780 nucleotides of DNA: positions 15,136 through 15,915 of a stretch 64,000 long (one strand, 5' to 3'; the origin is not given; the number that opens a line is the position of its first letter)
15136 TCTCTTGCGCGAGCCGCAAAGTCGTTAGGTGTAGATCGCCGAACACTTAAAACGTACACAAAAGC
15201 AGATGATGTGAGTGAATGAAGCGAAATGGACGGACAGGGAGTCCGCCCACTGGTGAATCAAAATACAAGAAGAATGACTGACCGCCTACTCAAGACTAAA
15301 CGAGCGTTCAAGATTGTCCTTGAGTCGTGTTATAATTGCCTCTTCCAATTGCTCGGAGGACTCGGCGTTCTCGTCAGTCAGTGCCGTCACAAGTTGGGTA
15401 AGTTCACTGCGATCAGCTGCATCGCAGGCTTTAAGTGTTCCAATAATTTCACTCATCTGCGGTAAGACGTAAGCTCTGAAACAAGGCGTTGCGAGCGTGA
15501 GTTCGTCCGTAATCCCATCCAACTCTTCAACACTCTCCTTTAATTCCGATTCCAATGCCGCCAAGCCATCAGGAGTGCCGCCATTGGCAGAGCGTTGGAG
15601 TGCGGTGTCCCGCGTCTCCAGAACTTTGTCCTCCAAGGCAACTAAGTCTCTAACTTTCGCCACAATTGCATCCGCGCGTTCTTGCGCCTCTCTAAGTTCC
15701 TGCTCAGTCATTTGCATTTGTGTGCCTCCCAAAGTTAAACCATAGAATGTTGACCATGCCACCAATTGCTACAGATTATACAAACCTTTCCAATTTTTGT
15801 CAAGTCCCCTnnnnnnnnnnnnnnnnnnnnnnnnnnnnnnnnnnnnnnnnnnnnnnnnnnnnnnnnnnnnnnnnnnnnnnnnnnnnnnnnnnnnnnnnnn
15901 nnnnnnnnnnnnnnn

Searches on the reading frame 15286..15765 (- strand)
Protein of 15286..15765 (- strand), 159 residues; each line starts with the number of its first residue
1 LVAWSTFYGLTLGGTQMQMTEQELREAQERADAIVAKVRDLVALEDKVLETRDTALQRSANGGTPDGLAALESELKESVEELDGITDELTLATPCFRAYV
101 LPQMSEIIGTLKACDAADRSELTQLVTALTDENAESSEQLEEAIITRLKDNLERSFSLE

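Call 77: search_protein_families(library=pfam, proteins=[window:15286-15765:-], max_evalue=1)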
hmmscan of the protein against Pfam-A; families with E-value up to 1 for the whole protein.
window:15286-15765:- (159 aa): 4 families
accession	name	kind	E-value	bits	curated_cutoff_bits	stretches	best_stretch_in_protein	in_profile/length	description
PF05696.16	DUF826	-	0.079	13.6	25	1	120-153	2-35/75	Protein of unknown function (DUF826)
PF09969.14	DUF2203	-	0.17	13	24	1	24-90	5-70/122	Uncharacterized conserved protein (DUF2203)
PF05377.16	FlaC_arch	-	0.66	10.9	27.8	0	15-44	14-43/55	Flagella accessory protein C (FlaC)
PF17098.10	Wtap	-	0.66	10.3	35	0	68-153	54-121/155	WTAP/Mum2p family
